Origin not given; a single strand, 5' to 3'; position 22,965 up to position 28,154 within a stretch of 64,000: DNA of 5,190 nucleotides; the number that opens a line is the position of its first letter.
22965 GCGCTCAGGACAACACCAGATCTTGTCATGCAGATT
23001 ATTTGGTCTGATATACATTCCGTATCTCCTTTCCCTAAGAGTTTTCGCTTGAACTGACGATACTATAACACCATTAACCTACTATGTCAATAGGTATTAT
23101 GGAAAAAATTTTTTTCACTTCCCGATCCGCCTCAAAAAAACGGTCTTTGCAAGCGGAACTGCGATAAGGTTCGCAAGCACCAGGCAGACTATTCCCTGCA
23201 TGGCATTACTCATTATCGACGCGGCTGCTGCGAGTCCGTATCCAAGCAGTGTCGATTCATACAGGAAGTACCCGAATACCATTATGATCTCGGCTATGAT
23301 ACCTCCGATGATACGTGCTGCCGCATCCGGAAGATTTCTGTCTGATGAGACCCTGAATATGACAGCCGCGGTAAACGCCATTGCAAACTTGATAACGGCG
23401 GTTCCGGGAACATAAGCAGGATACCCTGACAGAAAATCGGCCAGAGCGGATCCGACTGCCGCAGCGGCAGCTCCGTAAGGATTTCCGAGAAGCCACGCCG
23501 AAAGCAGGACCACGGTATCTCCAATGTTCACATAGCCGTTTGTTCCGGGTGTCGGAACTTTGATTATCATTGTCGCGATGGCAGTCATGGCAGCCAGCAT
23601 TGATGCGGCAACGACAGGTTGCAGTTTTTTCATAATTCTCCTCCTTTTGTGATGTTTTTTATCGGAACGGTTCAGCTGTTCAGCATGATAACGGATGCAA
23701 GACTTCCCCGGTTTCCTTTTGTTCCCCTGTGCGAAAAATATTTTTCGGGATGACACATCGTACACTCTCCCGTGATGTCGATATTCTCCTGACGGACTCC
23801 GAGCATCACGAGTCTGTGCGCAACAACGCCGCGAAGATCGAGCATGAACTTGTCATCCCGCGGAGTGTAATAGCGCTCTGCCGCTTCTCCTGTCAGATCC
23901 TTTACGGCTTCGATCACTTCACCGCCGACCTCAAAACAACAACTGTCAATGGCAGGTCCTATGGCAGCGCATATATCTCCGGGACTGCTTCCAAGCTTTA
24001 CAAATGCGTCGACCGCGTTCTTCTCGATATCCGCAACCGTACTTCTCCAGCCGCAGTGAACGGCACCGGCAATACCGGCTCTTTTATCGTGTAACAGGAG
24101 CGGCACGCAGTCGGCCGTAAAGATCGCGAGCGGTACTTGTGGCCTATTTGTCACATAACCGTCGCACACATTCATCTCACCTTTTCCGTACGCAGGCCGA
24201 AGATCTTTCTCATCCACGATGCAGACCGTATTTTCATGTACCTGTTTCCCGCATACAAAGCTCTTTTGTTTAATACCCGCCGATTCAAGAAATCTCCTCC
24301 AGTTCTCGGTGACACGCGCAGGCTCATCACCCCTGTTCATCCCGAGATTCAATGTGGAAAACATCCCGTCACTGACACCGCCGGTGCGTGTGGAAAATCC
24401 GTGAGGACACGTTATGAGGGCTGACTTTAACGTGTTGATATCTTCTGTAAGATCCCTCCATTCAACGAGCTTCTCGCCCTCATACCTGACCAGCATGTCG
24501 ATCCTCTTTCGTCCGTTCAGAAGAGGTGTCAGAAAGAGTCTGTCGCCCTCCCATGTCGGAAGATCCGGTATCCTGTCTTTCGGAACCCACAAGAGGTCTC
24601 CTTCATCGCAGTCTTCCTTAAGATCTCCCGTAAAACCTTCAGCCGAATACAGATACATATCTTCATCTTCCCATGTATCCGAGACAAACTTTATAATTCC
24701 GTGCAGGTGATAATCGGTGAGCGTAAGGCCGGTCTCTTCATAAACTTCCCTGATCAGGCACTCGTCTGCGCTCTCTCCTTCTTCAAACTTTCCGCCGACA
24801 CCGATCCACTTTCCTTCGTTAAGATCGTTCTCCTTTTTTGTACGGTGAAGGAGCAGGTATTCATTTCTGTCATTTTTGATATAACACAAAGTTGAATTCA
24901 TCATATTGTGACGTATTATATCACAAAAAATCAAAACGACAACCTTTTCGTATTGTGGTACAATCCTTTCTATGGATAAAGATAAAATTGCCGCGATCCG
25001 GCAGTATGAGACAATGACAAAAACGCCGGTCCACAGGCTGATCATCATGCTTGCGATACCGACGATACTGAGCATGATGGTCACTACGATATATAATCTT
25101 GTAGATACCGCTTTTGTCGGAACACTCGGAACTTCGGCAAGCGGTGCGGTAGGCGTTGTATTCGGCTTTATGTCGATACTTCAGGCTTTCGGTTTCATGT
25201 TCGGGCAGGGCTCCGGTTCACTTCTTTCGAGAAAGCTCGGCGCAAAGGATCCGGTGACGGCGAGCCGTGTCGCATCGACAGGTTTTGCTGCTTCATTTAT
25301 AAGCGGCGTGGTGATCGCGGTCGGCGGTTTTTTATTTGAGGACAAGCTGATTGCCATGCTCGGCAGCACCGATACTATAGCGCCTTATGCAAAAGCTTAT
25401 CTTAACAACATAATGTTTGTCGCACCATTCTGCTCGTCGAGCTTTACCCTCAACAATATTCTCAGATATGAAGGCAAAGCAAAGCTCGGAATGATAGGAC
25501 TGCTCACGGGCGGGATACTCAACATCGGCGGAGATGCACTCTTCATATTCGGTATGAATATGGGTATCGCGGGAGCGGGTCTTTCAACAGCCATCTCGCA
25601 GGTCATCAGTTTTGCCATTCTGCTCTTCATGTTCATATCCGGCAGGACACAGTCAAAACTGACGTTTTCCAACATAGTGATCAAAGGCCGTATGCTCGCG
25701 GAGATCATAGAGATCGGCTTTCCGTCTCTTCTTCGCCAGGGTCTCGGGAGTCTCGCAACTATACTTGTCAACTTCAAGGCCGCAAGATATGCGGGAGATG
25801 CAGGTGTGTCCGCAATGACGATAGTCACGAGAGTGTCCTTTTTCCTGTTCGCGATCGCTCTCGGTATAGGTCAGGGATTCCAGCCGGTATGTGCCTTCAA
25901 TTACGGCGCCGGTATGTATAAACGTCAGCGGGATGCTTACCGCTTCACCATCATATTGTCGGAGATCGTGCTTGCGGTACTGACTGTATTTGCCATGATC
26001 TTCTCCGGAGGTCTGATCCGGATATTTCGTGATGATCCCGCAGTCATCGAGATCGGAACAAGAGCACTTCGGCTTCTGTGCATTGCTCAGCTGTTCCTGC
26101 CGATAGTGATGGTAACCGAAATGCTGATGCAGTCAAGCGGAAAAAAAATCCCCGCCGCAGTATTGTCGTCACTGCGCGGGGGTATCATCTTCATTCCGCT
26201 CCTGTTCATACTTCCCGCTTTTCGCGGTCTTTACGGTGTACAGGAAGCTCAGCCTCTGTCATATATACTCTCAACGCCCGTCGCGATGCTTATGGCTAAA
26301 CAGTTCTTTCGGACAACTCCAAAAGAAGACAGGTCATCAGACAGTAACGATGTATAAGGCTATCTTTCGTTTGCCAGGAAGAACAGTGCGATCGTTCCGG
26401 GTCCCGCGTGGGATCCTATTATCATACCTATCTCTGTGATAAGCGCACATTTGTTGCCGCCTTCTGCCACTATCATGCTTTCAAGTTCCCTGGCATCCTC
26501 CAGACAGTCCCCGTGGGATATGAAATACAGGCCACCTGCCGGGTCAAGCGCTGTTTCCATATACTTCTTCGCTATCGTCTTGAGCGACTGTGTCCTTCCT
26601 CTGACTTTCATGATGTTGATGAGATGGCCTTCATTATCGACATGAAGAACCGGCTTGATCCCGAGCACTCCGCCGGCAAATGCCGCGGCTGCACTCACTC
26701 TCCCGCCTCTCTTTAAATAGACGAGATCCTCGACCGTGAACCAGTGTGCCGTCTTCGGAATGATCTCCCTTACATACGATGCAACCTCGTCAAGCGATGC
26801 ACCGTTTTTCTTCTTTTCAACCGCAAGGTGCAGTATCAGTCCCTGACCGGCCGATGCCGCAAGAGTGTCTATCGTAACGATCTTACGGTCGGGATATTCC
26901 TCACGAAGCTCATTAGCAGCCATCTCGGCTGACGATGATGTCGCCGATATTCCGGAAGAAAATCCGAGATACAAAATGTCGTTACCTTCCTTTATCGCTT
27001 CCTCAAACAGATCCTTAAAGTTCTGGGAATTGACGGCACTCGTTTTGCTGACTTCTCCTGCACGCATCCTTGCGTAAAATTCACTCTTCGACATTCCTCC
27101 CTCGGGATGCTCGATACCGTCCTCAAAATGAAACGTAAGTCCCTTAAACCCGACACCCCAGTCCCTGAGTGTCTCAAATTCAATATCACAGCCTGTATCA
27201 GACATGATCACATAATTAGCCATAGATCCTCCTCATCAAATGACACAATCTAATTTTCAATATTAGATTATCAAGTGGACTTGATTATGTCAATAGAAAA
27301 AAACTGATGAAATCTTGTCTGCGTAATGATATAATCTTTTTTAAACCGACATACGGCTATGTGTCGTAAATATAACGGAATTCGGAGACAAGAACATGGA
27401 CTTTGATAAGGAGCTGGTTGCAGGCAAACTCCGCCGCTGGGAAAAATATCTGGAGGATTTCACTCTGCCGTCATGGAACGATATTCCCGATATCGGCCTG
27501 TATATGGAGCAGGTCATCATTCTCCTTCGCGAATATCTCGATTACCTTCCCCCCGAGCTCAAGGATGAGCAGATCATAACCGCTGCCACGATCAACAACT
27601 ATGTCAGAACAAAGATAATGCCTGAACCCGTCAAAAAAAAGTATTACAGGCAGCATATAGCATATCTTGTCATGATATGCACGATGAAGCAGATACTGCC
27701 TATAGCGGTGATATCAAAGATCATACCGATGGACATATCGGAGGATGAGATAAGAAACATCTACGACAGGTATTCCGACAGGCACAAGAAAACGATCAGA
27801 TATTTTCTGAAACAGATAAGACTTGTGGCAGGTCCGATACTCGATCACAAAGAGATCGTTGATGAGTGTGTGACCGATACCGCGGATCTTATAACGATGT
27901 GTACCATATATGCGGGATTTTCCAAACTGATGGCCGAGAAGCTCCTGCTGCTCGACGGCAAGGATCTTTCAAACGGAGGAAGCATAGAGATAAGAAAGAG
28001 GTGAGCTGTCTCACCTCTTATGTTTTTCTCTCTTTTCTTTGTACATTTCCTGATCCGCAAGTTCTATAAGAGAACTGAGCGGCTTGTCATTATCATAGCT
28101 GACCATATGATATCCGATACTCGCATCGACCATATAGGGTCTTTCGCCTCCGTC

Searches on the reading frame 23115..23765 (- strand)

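Call 85: search_protein_families(library=pfam, proteins=[window:23115-23765:-], max_evalue=0.0001)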
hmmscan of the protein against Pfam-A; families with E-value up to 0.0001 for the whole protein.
window:23115-23765:- (216 aa): 2 families
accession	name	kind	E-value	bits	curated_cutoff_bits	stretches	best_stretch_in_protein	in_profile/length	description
PF07155.17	ECF-ribofla_trS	-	1.1e-29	104.1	26.7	1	49-207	5-172/172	ECF-type riboflavin transporter, S component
PF12822.12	ECF_trnsprt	-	8e-07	29.7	30.7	1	52-201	4-168/169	ECF transporter, substrate-specific component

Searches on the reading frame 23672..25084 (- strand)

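Call 25: search_protein_families(library=pfam, proteins=[window:23672-25084:-], max_evalue=0.00001)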
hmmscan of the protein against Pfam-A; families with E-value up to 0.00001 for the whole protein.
window:23672-25084:- (470 aa): 2 families
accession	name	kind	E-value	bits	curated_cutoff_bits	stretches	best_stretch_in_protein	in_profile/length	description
PF02578.20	Cu-oxidase_4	-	3.1e-76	256.4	22.9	1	231-467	1-238/238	Multi-copper polyphenol oxidoreductase laccase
PF00293.34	NUDIX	-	1.9e-15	57.5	21.1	1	64-182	5-128/134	NUDIX domain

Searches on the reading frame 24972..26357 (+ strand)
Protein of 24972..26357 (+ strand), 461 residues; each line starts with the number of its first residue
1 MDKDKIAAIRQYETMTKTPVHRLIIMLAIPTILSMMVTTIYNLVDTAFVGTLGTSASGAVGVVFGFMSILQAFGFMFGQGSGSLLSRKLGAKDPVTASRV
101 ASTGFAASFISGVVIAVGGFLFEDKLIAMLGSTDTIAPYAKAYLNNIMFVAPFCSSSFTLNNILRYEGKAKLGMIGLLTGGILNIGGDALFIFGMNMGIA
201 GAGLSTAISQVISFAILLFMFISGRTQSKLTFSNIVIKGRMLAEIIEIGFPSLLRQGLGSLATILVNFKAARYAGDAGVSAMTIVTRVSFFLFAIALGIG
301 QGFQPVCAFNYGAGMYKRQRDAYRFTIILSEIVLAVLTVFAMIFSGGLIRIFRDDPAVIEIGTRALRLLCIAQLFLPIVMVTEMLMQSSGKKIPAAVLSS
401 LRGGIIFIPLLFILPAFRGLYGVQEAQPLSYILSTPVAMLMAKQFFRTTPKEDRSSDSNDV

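Call 25: search_protein_families(library=pfam, proteins=[window:24972-26357:+], max_evalue=0.00001)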
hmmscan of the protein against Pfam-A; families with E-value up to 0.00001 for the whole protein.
window:24972-26357:+ (461 aa): 1 family
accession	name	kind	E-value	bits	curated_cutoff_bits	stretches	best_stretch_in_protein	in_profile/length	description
PF01554.23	MatE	-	5.8e-48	163.1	24.9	2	30-186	1-157/161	MatE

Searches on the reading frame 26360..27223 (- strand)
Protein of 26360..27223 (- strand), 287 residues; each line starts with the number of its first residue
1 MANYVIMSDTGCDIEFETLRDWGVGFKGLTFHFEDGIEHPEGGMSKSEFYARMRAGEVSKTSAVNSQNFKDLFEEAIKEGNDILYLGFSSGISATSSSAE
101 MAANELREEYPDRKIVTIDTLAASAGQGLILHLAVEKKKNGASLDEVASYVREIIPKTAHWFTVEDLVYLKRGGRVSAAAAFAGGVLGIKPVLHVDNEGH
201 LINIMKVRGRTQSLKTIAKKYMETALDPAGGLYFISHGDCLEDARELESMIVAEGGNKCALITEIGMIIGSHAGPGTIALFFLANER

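Call 25: search_protein_families(library=pfam, proteins=[window:26360-27223:-], max_evalue=0.00001)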
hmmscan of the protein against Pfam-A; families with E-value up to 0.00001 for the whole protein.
window:26360-27223:- (287 aa): 1 family
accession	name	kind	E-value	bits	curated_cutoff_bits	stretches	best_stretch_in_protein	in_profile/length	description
PF02645.21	DegV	-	5.6e-63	213.3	27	1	5-284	3-279/280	Uncharacterised protein, DegV family COG1307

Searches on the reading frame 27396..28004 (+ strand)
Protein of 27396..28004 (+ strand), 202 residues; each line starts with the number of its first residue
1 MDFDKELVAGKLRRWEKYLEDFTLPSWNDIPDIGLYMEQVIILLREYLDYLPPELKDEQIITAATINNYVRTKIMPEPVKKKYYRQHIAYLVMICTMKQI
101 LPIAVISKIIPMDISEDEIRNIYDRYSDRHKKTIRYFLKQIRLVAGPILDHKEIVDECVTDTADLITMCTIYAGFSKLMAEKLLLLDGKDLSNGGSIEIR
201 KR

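Call 85: search_protein_families(library=pfam, proteins=[window:27396-28004:+], max_evalue=0.0001)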
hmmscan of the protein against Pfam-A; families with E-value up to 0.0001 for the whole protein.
window:27396-28004:+ (202 aa): 1 family
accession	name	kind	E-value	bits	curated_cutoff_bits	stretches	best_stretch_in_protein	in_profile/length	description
PF08876.17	DUF1836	-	2e-24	86.1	27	1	25-125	1-104/105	Domain of unknown function (DUF1836)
